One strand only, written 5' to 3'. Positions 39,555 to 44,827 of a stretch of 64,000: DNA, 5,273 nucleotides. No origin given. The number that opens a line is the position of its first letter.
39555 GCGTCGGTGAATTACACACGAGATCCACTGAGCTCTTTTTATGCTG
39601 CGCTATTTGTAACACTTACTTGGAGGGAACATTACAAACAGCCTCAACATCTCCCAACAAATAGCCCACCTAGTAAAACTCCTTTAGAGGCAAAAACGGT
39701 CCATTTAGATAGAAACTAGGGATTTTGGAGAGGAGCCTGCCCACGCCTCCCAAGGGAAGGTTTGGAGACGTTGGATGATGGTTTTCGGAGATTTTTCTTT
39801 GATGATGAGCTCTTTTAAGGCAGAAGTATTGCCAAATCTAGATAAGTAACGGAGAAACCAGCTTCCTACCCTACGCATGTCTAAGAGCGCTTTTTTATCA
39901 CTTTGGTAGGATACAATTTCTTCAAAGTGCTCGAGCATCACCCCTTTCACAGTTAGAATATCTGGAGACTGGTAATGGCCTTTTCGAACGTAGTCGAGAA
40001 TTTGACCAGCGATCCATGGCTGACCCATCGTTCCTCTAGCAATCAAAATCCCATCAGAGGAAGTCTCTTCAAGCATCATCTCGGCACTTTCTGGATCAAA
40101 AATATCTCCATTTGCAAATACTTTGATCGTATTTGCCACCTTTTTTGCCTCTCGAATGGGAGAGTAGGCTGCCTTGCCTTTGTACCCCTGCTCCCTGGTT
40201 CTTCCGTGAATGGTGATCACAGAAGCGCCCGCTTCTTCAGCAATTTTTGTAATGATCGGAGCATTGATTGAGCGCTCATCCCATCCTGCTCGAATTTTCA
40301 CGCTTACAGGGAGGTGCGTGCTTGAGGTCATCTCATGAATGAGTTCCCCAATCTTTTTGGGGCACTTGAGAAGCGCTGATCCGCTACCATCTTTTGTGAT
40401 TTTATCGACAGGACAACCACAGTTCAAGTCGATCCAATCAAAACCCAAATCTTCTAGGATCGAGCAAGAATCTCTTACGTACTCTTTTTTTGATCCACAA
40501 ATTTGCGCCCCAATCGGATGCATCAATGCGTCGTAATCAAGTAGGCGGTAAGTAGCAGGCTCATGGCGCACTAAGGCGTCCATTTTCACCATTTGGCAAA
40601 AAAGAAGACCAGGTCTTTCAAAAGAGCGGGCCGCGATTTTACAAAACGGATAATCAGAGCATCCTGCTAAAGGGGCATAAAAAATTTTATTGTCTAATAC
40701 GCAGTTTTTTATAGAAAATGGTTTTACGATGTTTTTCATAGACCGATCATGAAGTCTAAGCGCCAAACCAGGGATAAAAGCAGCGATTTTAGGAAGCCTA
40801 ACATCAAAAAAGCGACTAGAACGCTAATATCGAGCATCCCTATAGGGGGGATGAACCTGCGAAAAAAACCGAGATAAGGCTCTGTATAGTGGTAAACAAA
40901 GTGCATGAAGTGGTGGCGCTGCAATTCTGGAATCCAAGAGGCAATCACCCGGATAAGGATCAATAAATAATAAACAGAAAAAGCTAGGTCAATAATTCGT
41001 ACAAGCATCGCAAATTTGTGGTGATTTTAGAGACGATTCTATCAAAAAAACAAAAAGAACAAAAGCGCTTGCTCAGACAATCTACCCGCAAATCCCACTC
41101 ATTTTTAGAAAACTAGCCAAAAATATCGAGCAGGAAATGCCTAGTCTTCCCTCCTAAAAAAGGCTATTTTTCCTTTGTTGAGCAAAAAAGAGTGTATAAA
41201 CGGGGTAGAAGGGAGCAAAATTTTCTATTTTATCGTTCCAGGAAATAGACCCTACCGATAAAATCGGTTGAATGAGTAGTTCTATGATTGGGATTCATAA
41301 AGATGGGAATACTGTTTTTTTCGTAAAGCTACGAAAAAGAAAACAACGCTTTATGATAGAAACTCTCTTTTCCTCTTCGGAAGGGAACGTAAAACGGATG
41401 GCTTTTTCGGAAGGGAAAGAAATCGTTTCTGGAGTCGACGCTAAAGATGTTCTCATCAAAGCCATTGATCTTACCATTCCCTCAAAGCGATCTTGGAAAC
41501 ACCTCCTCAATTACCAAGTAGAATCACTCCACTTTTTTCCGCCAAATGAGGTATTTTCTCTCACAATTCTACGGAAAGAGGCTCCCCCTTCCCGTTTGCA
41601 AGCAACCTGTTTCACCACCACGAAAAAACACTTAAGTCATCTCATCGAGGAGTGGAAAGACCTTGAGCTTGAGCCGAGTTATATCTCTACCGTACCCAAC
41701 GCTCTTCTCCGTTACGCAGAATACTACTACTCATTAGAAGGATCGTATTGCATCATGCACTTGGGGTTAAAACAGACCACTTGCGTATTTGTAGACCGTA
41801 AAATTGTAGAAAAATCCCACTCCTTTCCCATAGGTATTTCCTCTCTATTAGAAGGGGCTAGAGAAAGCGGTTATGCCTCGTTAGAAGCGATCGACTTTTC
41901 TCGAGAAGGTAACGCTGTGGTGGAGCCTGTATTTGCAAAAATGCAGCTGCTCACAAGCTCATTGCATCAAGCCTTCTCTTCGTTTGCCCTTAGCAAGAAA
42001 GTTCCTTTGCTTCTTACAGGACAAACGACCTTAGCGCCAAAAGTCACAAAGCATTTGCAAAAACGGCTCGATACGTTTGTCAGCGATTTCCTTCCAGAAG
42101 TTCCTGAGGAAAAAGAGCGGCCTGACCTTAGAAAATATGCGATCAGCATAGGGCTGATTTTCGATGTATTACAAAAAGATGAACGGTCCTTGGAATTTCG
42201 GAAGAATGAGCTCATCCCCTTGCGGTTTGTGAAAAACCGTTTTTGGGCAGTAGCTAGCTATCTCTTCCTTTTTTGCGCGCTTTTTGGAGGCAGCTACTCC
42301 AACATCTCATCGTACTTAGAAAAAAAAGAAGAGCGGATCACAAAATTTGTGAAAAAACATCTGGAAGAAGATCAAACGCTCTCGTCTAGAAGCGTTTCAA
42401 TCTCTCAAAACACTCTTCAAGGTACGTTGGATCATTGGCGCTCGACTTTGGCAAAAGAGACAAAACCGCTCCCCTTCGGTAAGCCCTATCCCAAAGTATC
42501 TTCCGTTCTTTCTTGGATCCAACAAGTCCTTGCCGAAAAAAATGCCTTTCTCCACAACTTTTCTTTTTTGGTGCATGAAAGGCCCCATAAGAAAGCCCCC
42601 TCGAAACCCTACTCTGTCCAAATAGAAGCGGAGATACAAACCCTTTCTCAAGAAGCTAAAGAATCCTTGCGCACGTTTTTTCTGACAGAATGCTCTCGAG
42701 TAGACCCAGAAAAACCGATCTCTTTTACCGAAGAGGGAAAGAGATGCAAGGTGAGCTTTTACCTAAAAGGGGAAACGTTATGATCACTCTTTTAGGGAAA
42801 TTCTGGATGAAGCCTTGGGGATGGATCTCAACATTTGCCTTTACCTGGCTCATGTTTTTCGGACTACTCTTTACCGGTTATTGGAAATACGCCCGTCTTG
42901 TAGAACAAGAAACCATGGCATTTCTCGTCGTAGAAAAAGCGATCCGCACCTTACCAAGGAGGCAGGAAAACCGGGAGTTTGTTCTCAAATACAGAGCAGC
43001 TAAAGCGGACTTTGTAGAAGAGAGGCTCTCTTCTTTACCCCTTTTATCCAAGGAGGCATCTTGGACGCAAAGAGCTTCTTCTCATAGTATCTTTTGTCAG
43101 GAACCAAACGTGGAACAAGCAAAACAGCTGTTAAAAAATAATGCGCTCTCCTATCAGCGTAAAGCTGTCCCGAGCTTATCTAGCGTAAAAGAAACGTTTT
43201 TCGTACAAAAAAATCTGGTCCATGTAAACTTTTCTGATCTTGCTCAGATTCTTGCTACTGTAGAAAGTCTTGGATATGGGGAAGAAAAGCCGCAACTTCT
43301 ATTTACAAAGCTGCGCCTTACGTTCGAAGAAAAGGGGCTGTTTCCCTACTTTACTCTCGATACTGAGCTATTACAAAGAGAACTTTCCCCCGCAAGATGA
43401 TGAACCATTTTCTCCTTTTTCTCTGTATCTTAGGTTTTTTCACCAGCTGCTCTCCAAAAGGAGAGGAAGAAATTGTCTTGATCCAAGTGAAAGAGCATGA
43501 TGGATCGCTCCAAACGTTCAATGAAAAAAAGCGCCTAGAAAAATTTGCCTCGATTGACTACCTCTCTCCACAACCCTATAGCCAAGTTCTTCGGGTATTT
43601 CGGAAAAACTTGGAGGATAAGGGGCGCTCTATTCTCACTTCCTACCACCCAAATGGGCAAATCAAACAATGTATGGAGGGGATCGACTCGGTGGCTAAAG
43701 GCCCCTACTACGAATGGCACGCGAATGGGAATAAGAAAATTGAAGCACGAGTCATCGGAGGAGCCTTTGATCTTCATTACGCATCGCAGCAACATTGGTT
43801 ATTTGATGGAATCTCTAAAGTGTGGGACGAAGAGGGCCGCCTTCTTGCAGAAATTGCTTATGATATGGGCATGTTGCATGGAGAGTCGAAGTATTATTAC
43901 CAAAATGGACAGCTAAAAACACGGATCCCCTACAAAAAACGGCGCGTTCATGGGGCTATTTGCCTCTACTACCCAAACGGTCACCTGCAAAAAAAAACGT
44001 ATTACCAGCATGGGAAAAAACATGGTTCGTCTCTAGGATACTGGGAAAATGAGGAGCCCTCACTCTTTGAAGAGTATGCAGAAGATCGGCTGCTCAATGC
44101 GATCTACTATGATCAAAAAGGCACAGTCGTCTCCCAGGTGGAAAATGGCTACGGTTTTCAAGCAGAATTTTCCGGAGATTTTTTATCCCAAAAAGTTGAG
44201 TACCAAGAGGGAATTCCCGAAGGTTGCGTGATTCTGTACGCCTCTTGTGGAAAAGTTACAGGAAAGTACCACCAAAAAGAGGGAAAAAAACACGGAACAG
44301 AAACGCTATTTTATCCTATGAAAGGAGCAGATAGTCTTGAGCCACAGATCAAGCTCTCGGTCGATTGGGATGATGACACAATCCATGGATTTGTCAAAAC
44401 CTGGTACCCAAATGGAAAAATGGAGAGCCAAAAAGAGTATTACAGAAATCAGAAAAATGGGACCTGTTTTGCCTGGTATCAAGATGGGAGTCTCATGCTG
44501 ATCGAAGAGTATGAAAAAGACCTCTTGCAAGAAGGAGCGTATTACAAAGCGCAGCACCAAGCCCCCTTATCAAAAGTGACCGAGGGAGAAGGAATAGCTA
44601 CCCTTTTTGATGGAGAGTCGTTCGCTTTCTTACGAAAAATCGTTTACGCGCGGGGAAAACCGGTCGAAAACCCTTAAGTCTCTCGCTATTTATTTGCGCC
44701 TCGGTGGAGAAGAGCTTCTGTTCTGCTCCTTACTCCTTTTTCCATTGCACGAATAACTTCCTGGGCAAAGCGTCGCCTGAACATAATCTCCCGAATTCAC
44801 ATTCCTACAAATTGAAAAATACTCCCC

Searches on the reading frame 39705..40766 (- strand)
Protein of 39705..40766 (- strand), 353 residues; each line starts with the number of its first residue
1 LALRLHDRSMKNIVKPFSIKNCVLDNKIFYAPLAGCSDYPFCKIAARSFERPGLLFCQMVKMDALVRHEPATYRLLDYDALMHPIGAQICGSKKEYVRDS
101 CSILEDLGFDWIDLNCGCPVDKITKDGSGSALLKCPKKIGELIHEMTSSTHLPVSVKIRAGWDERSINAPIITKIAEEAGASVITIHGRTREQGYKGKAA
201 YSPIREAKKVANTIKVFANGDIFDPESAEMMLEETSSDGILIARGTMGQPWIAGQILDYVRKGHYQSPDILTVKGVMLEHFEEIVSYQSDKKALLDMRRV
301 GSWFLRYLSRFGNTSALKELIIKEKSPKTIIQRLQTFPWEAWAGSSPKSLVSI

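Call 36: search_protein_families(library=pfam, proteins=[window:39705-40766:-], max_evalue=0.00001)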
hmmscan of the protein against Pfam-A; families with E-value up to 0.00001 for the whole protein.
window:39705-40766:- (353 aa): 1 family
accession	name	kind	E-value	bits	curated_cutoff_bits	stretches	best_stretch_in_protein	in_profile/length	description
PF01207.24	Dus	-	5.8e-66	223.2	20.4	1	31-328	3-296/311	Dihydrouridine synthase (Dus)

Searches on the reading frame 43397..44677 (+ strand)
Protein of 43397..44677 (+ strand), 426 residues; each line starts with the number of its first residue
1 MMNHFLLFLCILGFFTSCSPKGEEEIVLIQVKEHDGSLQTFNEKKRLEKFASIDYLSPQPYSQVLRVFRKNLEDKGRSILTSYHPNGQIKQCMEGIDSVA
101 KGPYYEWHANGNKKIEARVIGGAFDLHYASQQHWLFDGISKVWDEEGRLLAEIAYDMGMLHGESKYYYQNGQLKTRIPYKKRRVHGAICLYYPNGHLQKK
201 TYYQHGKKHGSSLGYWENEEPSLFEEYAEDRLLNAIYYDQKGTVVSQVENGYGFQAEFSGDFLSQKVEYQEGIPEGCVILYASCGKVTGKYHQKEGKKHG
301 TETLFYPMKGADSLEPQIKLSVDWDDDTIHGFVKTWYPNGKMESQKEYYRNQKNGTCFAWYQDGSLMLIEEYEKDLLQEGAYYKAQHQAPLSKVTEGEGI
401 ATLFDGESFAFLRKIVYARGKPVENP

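Call 36: search_protein_families(library=pfam, proteins=[window:43397-44677:+], max_evalue=0.00001)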
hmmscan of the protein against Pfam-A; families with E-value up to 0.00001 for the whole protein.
window:43397-44677:+ (426 aa): 1 family
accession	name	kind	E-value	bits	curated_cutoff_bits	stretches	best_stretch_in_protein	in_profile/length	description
PF07661.19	MORN_2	-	5.2e-20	69.6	29.6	0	160-181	1-22/22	MORN repeat variant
